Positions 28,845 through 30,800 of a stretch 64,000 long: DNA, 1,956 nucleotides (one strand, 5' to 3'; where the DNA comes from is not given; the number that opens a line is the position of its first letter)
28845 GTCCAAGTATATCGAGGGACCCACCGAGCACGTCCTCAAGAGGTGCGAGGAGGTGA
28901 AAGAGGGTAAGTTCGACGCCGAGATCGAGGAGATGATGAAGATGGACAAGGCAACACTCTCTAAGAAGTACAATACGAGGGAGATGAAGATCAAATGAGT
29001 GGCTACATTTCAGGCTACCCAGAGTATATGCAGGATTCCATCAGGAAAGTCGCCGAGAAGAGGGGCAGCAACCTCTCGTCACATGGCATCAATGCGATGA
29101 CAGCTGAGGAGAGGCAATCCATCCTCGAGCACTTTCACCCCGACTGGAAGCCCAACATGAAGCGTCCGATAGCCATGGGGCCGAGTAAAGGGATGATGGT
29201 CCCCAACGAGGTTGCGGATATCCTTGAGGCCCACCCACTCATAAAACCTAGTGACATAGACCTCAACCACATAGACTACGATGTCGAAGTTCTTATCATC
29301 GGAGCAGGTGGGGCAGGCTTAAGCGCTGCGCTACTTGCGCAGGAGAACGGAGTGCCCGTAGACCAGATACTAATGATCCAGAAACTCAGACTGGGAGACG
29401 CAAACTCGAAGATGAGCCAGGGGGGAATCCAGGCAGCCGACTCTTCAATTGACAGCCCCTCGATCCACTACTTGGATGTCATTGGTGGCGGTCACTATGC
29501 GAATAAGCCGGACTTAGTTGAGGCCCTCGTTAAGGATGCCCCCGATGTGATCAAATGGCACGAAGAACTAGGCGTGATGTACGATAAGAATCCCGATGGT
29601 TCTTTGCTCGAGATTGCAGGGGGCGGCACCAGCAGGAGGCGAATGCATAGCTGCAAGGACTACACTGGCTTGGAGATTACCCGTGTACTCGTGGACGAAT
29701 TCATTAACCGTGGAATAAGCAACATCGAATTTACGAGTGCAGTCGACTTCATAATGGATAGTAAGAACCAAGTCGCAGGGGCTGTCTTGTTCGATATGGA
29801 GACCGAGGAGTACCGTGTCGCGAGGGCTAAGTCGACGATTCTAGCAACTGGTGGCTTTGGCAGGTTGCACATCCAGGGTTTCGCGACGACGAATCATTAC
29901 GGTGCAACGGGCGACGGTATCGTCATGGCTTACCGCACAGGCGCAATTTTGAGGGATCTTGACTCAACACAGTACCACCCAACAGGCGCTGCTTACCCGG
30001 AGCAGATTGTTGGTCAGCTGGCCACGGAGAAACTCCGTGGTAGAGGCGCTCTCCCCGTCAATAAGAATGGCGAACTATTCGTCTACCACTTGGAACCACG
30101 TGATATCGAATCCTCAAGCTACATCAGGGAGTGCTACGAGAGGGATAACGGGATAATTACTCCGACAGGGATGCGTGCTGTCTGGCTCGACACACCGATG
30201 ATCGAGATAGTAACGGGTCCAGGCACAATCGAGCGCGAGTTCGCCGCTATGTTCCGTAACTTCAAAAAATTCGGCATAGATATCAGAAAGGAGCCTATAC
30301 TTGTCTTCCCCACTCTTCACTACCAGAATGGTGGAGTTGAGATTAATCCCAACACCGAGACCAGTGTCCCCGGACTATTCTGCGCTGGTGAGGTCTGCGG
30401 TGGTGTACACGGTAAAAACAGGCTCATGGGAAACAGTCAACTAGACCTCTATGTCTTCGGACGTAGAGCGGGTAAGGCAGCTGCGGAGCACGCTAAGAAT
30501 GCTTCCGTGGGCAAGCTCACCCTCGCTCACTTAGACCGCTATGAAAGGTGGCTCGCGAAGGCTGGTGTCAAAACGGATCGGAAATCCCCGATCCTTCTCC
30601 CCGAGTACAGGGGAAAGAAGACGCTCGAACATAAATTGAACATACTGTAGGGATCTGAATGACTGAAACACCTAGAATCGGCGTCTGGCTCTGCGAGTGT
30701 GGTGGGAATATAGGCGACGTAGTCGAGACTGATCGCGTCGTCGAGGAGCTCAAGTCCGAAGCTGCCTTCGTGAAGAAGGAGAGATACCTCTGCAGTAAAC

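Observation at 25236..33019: Split thiol:fumarate-reductase-like gene set joined to a full HdrA, next to fumarate hydratase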

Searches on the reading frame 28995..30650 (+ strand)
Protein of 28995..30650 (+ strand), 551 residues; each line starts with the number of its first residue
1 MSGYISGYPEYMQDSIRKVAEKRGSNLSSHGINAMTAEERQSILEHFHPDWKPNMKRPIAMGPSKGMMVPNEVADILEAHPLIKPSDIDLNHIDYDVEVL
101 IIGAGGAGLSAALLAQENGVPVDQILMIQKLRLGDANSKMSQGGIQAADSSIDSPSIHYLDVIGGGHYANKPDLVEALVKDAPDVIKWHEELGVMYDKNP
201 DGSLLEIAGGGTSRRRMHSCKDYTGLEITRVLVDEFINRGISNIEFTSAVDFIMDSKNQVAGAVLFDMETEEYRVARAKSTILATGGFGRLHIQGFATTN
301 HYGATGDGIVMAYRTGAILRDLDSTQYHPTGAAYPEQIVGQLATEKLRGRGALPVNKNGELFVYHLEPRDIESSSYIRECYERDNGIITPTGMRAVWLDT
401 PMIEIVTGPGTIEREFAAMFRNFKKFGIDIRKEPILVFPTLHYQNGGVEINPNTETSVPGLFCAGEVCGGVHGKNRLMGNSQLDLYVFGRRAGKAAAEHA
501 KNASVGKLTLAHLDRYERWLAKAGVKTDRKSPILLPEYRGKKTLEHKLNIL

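Call 3: search_protein_families(library=pfam, proteins=[window:28995-30650:+], max_evalue=0.001)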
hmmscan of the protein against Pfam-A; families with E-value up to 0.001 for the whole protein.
window:28995-30650:+ (551 aa): 6 families
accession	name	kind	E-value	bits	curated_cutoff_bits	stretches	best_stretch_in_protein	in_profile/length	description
PF00890.30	FAD_binding_2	-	1.3e-70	239.1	20.4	1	99-481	2-413/414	FAD binding domain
PF03486.20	HI0933_like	-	1.4e-07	31.6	50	1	98-468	2-220/244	HI0933-like protein Rossmann domain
PF07992.20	Pyr_redox_2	-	2.3e-07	31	26.1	0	98-300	2-123/291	Pyridine nucleotide-disulphide oxidoreductase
PF01266.30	DAO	-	2.3e-06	27.8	27.9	1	99-197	2-83/353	FAD dependent oxidoreductase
PF01494.25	FAD_binding_3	-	8.3e-05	22.4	22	1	96-275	1-148/349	FAD binding domain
PF01134.28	GIDA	-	0.00017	21.2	22.1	0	99-125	2-28/391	Glucose inhibited division protein A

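Call 4: search_protein_families(library=ncbifam, proteins=[window:28995-30650:+], max_evalue=0.001)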
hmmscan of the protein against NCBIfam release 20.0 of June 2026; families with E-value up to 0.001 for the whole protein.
window:28995-30650:+ (551 aa): 49 families (the best 25 are shown)
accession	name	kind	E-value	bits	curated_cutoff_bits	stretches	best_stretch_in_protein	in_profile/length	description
NF004900.0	PRK06263.1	equivalog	8.3e-95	318.4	718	1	95-507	6-411/546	fumarate reductase (CoM/CoB) subunit TfrA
TIGR01812.1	sdhA_frdA_Gneg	subfamily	1.7e-80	271.2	567.3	1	99-511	2-415/568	succinate dehydrogenase or fumarate reductase, flavoprotein subunit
TIGR00551.1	nadB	equivalog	4.7e-80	269.7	452.75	1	97-504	3-393/489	L-aspartate oxidase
NF005866.0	PRK07803.1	equivalog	2.5e-78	263.8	819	2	93-369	7-290/631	fumarate reductase/succinate dehydrogenase flavoprotein subunit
NF005867.0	PRK07804.1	equivalog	2.4e-76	257.1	639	1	96-507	18-424/548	L-aspartate oxidase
NF005636.0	PRK07395.1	subfamily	1.9e-70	237.7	723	1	92-505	8-411/560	L-aspartate oxidase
NF004820.0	PRK06175.1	equivalog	8.3e-67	225.9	472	1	96-504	4-391/433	L-aspartate oxidase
NF005701.0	PRK07512.1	equivalog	8.9e-67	225.6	528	1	96-507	9-404/516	L-aspartate oxidase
NF005978.0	PRK08071.1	equivalog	1.6e-66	224.8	621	1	98-504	5-392/514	L-aspartate oxidase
NF004724.0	PRK06069.1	subfamily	7.4e-66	222.5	826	1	97-516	6-431/577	succinate dehydrogenase/fumarate reductase flavoprotein subunit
TIGR01816.1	sdhA_forward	equivalog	1.3e-63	215.1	727.35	1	98-511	4-427/584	succinate dehydrogenase flavoprotein subunit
NF006567.0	PRK09077.1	equivalog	3.6e-62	210.3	629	1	95-503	7-412/537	L-aspartate oxidase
TIGR01813.1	flavo_cyto_c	subfamily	9.1e-61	205.9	285.45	2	98-381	1-291/444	flavocytochrome c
NF006686.0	PRK09231.1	equivalog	2.1e-60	204.9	854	1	96-505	5-420/598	fumarate reductase (quinol) flavoprotein subunit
NF004613.0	PRK05945.1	equivalog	2.8e-60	204.5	824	1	96-509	3-422/575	succinate dehydrogenase/fumarate reductase flavoprotein subunit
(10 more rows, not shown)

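Call 8: find_homologous_proteins(query=window:28995-30650:+, max_evalue=1e-20)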
Query window:28995-30650:+ (551 aa): 8000 proteins with E <= 1e-20 among 8000 candidates; the best 120 are listed.
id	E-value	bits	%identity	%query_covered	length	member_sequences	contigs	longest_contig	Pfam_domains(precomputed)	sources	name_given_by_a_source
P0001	0.0e+0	1194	93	100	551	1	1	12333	PF01266.31,PF00890.31,PF07992.21,PF03486.21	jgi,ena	-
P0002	0.0e+0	1186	92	100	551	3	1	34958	PF01266.31,PF00890.31,PF07992.21,PF03486.21,PF01494.26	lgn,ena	-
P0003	0.0e+0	1166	90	100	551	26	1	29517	PF01266.31,PF00890.31,PF07992.21,PF03486.21,PF01494.26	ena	-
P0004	0.0e+0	1166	90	100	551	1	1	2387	PF01266.31,PF00890.31,PF07992.21,PF03486.21,PF01494.26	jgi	jgi:succinate dehydrogenase/fumarate reductase flavoprotein subunit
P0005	0.0e+0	1161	90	100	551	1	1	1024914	PF01266.31,PF00890.31,PF07992.21,PF03486.21,PF01494.26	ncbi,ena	-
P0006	0.0e+0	1087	85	99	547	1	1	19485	PF01266.31,PF00890.31,PF07992.21,PF03486.21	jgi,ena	-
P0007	0.0e+0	1083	94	90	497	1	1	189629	PF01266.31,PF00890.31,PF07992.21,PF03486.21,PF01494.26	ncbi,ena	-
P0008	0.0e+0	1061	81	100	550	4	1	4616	PF00890.31,PF07992.21,PF03486.21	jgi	-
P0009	0.0e+0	1061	81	100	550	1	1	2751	PF00890.31,PF07992.21,PF03486.21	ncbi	-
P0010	0.0e+0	1060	81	100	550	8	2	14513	PF00890.31,PF07992.21,PF03486.21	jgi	jgi:succinate dehydrogenase / fumarate reductase flavoprotein subunit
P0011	0.0e+0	1058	82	100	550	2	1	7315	PF00890.31,PF07992.21,PF03486.21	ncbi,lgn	-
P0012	0.0e+0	1056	81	100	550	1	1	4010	PF00890.31,PF07992.21,PF03486.21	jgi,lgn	jgi:succinate dehydrogenase / fumarate reductase flavoprotein subunit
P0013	0.0e+0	1054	81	100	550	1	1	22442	PF00890.31,PF07992.21,PF03486.21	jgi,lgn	jgi:succinate dehydrogenase / fumarate reductase flavoprotein subunit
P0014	0.0e+0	1053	81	100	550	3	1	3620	PF00890.31,PF03486.21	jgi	-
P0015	0.0e+0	1052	82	99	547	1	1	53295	PF00890.31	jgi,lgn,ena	-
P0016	0.0e+0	1050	81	100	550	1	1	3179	PF00890.31,PF07992.21,PF03486.21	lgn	-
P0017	0.0e+0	1049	81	100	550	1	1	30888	PF00890.31,PF07992.21,PF03486.21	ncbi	-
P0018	0.0e+0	1049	81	100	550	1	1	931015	PF00890.31,PF03486.21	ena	-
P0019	0.0e+0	1049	81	100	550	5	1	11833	PF00890.31,PF03486.21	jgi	jgi:succinate dehydrogenase / fumarate reductase flavoprotein subunit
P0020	0.0e+0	1045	80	100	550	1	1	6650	PF00890.31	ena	-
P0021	0.0e+0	1044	81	100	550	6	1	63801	PF01266.31,PF00890.31,PF07992.21,PF03486.21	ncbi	-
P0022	0.0e+0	1044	80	100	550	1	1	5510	PF00890.31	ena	-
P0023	0.0e+0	1044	80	100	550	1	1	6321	PF00890.31,PF07992.21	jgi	jgi:succinate dehydrogenase / fumarate reductase flavoprotein subunit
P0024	0.0e+0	1043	80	100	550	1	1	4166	PF00890.31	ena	-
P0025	0.0e+0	1039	81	100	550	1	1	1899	PF00890.31,PF07992.21,PF03486.21,PF01494.26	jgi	jgi:succinate dehydrogenase/fumarate reductase flavoprotein subunit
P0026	0.0e+0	1039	80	99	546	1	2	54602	PF00890.31,PF03486.21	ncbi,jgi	-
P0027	0.0e+0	1039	79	100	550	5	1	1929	PF00890.31,PF03486.21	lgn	-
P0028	0.0e+0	1037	80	100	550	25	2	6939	PF00890.31,PF07992.21,PF03486.21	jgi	jgi:succinate dehydrogenase/fumarate reductase flavoprotein subunit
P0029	0.0e+0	1036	81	99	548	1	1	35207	PF01266.31,PF00890.31,PF07992.21,PF03486.21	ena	-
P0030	0.0e+0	1035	80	100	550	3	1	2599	PF00890.31,PF07992.21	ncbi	-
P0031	0.0e+0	1028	85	94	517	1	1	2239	PF00890.31,PF07992.21,PF03486.21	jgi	jgi:succinate dehydrogenase / fumarate reductase flavoprotein subunit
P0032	0.0e+0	1011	78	100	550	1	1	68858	PF00890.31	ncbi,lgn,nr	ncbi:FAD-binding protein [Candidatus Bathyarchaeota archaeon]|nr:FAD-binding protein [Candidatus Bat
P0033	2.8e-284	962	76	99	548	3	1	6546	PF01266.31,PF00890.31,PF07992.21,PF03486.21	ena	-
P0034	4.2e-284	961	75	100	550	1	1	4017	PF01266.31,PF00890.31,PF07992.21,PF03486.21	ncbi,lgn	-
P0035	1.2e-283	960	76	99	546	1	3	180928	PF01266.31,PF00890.31,PF07992.21,PF03486.21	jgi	-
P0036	1.5e-283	960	75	99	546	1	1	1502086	PF01266.31,PF00890.31,PF07992.21,PF03486.21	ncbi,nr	ncbi:MAG: FAD-dependent oxidoreductase [Candidatus Bathyarchaeota archaeon]|nr:MAG: FAD-dependent ox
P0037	2.4e-283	959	75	100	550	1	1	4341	PF01266.31,PF00890.31,PF07992.21,PF03486.21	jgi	-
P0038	4.3e-283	958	75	100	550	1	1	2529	PF01266.31,PF00890.31,PF07992.21,PF03486.21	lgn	-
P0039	1.1e-282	957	74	100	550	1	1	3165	PF01266.31,PF00890.31,PF07992.21,PF03486.21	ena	-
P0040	1.4e-282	956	75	99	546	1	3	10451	PF01266.31,PF00890.31,PF07992.21,PF03486.21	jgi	jgi:succinate dehydrogenase / fumarate reductase flavoprotein subunit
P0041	1.6e-282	956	75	99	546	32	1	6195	PF01266.31,PF00890.31,PF07992.21,PF03486.21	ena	-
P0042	3.3e-282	955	75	100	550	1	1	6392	PF01266.31,PF00890.31,PF07992.21,PF03486.21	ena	-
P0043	3.3e-282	955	74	100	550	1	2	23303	PF01266.31,PF00890.31,PF07992.21,PF03486.21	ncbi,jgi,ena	ncbi:MAG TPA: FAD-binding protein [Candidatus Bathyarchaeia archaeon]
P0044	3.6e-282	955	76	99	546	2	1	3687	PF01266.31,PF00890.31,PF07992.21,PF03486.21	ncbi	-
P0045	4.5e-282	955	75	99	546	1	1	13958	PF01266.31,PF00890.31,PF07992.21,PF03486.21,PF01494.26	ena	-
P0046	4.9e-282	955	75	99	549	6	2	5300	PF01266.31,PF00890.31,PF07992.21,PF03486.21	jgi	-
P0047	9.5e-282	954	74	100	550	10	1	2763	PF01266.31,PF00890.31,PF07992.21,PF03486.21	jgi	jgi:succinate dehydrogenase/fumarate reductase flavoprotein subunit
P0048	1.0e-281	954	75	99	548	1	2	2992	PF01266.31,PF00890.31,PF07992.21,PF03486.21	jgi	jgi:succinate dehydrogenase/fumarate reductase flavoprotein subunit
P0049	1.0e-281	954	76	99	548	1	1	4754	PF01266.31,PF00890.31,PF07992.21,PF03486.21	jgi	jgi:succinate dehydrogenase/fumarate reductase flavoprotein subunit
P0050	1.0e-281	954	76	99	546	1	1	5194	PF01266.31,PF00890.31,PF07992.21,PF03486.21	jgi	-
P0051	1.4e-281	953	74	100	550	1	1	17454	PF01266.31,PF00890.31,PF07992.21,PF03486.21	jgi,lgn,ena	jgi:succinate dehydrogenase / fumarate reductase flavoprotein subunit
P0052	1.5e-281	953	75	99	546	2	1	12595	PF01266.31,PF00890.31,PF07992.21,PF03486.21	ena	-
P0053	2.2e-281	952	75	99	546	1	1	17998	PF01266.31,PF00890.31,PF07992.21,PF03486.21,PF01494.26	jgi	-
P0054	2.3e-281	952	75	99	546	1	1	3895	PF01266.31,PF00890.31,PF07992.21,PF03486.21,PF01494.26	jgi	-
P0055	3.4e-281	952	75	99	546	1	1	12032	PF01266.31,PF00890.31,PF07992.21,PF03486.21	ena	-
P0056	3.9e-281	952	75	99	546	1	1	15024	PF01266.31,PF00890.31,PF07992.21,PF03486.21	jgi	-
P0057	6.2e-281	951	74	100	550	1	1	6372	PF01266.31,PF00890.31,PF07992.21,PF03486.21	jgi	jgi:succinate dehydrogenase/fumarate reductase flavoprotein subunit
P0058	8.6e-281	951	75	99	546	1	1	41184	PF01266.31,PF00890.31,PF07992.21,PF03486.21,PF01494.26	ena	-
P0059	8.8e-281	950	75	99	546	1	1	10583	PF01266.31,PF00890.31,PF07992.21,PF03486.21,PF01494.26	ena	-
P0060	9.2e-281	950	75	99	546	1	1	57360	PF01266.31,PF00890.31,PF07992.21,PF03486.21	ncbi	-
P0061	1.0e-280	950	75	99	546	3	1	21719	PF01266.31,PF00890.31,PF07992.21,PF03486.21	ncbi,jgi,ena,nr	ncbi:MAG: FAD-binding protein [Candidatus Bathyarchaeota archaeon]|nr:FAD-binding protein [Candidatu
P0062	1.0e-280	950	75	99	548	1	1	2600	PF01266.31,PF00890.31,PF07992.21,PF03486.21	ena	-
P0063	1.0e-280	950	75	99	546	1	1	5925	PF01266.31,PF00890.31,PF07992.21,PF03486.21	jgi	jgi:succinate dehydrogenase/fumarate reductase flavoprotein subunit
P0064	1.1e-280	950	74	99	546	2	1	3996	PF01266.31,PF00890.31,PF07992.21,PF03486.21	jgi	-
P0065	1.8e-280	949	75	99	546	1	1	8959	PF00890.31,PF07992.21,PF03486.21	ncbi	-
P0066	1.9e-280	949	75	99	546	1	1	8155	PF01266.31,PF00890.31,PF07992.21,PF03486.21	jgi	-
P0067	2.1e-280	949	75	99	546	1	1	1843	PF01266.31,PF00890.31,PF07992.21,PF03486.21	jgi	jgi:succinate dehydrogenase / fumarate reductase flavoprotein subunit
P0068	2.6e-280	949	74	99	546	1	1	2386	PF01266.31,PF00890.31,PF07992.21,PF03486.21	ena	-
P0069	2.8e-280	949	75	99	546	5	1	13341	PF01266.31,PF00890.31,PF07992.21,PF03486.21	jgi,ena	-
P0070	2.9e-280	949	75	99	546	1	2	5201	PF01266.31,PF00890.31,PF07992.21,PF03486.21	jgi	jgi:succinate dehydrogenase/fumarate reductase flavoprotein subunit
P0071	3.3e-280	949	74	99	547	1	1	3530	PF01266.31,PF00890.31,PF07992.21,PF03486.21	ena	-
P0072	3.5e-280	948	83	88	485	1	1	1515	PF01266.31,PF00890.31,PF03486.21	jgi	jgi:succinate dehydrogenase / fumarate reductase flavoprotein subunit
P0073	6.4e-280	948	75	99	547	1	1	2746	PF00890.31,PF07992.21,PF03486.21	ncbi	-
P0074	6.5e-280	948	74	100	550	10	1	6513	PF01266.31,PF00890.31,PF07992.21,PF03486.21,PF01494.26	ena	-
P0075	9.4e-280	947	74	99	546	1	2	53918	PF01266.31,PF00890.31,PF07992.21,PF03486.21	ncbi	-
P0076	9.5e-280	947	75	99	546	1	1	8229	PF01266.31,PF00890.31,PF07992.21,PF03486.21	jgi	-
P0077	2.6e-279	946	74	99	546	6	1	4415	PF01266.31,PF00890.31,PF07992.21,PF03486.21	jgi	jgi:succinate dehydrogenase / fumarate reductase flavoprotein subunit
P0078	2.7e-279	946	74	99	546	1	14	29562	PF01266.31,PF00890.31,PF07992.21,PF03486.21,PF01494.26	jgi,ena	-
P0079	7.1e-279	944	73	99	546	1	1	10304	PF01266.31,PF00890.31,PF07992.21,PF03486.21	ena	-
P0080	8.5e-279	944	74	99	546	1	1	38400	PF01266.31,PF00890.31,PF07992.21,PF03486.21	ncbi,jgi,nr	ncbi:FAD-dependent oxidoreductase [Candidatus Bathyarchaeota archaeon]|nr:MAG: FAD-dependent oxidore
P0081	8.9e-279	944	74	99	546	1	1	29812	PF01266.31,PF00890.31,PF07992.21,PF03486.21,PF01494.26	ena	-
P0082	1.3e-278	943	74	99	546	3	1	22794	PF00890.31,PF07992.21,PF03486.21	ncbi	-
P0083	1.8e-278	943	74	100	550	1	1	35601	PF01266.31,PF00890.31,PF07992.21,PF03486.21,PF01494.26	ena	-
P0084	3.0e-278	942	74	99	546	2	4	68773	PF01266.31,PF00890.31,PF07992.21,PF03486.21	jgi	jgi:succinate dehydrogenase/fumarate reductase flavoprotein subunit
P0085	3.3e-278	942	73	99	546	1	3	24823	PF01266.31,PF00890.31,PF07992.21,PF03486.21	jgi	jgi:succinate dehydrogenase/fumarate reductase flavoprotein subunit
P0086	3.4e-278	942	74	99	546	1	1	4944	PF01266.31,PF00890.31,PF07992.21,PF03486.21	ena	-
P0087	3.6e-278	942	74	99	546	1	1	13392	PF01266.31,PF00890.31,PF07992.21,PF03486.21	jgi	-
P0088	3.7e-278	942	73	100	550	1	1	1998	PF01266.31,PF00890.31,PF07992.21,PF03486.21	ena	-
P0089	4.3e-278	942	74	99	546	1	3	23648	PF01266.31,PF00890.31,PF07992.21,PF03486.21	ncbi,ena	-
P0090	4.6e-278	942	74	99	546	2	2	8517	PF01266.31,PF00890.31,PF07992.21,PF03486.21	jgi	jgi:succinate dehydrogenase/fumarate reductase flavoprotein subunit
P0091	5.0e-278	941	74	100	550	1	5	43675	PF01266.31,PF00890.31,PF07992.21,PF03486.21,PF01494.26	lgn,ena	-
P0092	6.7e-278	941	74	100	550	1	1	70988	PF01266.31,PF00890.31,PF07992.21,PF03486.21,PF01494.26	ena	-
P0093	6.8e-278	941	74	99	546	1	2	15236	PF01266.31,PF00890.31,PF07992.21,PF03486.21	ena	-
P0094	8.1e-278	941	74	99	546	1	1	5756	PF01266.31,PF00890.31,PF07992.21,PF03486.21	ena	-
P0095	8.9e-278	941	74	99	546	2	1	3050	PF01266.31,PF00890.31,PF07992.21,PF03486.21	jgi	jgi:succinate dehydrogenase / fumarate reductase flavoprotein subunit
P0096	1.0e-277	940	74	100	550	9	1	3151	PF00890.31,PF07992.21,PF03486.21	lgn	-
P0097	1.1e-277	940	74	99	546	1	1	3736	PF01266.31,PF00890.31,PF07992.21,PF03486.21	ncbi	-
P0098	1.8e-277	940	73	100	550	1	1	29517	PF01266.31,PF00890.31,PF07992.21,PF03486.21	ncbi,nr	ncbi:MAG: FAD-binding protein [Candidatus Bathyarchaeota archaeon]|nr:FAD-binding protein [Candidatu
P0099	2.4e-277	939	74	99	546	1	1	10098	PF01266.31,PF00890.31,PF07992.21,PF03486.21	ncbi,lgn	ncbi:MAG: FAD-binding protein [Candidatus Bathyarchaeia archaeon]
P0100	4.9e-277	938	73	99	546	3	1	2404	PF01266.31,PF00890.31,PF07992.21,PF03486.21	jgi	-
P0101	5.3e-277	938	73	99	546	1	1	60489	PF01266.31,PF00890.31,PF07992.21,PF03486.21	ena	-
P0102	6.0e-277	938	74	99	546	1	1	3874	PF01266.31,PF00890.31,PF07992.21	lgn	-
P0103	8.5e-277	937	74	99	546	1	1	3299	PF01266.31,PF00890.31,PF07992.21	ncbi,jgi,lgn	ncbi:MAG: FAD-dependent oxidoreductase [Candidatus Bathyarchaeota archaeon]|jgi:succinate dehydrogen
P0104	2.1e-276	936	73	99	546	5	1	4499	PF01266.31,PF00890.31,PF07992.21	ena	-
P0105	3.2e-276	935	73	99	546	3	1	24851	PF01266.31,PF00890.31,PF07992.21,PF03486.21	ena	-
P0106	3.8e-276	935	74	99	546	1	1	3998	PF01266.31,PF00890.31,PF07992.21,PF03486.21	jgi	jgi:succinate dehydrogenase/fumarate reductase flavoprotein subunit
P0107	5.2e-276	935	73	99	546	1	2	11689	PF01266.31,PF00890.31,PF07992.21,PF03486.21,PF01134.29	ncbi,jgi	ncbi:MAG: FAD-binding protein [Candidatus Bathyarchaeota archaeon]|jgi:succinate dehydrogenase / fum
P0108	6.4e-276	934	75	98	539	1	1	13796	PF01266.31,PF00890.31,PF07992.21,PF03486.21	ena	-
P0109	8.0e-276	934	73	100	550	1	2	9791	PF01266.31,PF00890.31,PF07992.21,PF03486.21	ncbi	-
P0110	1.0e-275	934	74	100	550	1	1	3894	PF01266.31,PF00890.31,PF07992.21,PF03486.21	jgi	-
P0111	2.3e-275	933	73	98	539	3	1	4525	PF01266.31,PF00890.31,PF07992.21,PF03486.21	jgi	jgi:succinate dehydrogenase / fumarate reductase flavoprotein subunit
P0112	2.3e-275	933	73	100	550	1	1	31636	PF01266.31,PF00890.31,PF07992.21,PF03486.21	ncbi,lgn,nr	ncbi:FAD-binding protein [Candidatus Bathyarchaeota archaeon]|nr:FAD-binding protein [Candidatus Bat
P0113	4.9e-275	932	73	99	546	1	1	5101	PF01266.31,PF00890.31,PF07992.21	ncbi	ncbi:MAG: FAD-binding protein [Candidatus Bathyarchaeia archaeon]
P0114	5.4e-275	931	72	100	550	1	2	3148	PF01266.31,PF00890.31,PF07992.21,PF03486.21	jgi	-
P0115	8.2e-275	931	72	99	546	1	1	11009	PF01266.31,PF00890.31,PF07992.21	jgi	jgi:succinate dehydrogenase / fumarate reductase flavoprotein subunit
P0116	1.1e-274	930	72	99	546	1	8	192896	PF01266.31,PF00890.31,PF07992.21,PF03486.21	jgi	jgi:succinate dehydrogenase / fumarate reductase flavoprotein subunit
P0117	1.3e-274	930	73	99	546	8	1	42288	PF01266.31,PF00890.31,PF07992.21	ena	-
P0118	1.5e-274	930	73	99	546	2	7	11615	PF01266.31,PF00890.31,PF07992.21,PF03486.21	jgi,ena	-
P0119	1.6e-274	930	72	99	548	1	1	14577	PF01266.31,PF00890.31,PF07992.21,PF03486.21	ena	-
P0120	2.3e-274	929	73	100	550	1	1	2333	PF01266.31,PF00890.31,PF07992.21,PF03486.21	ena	-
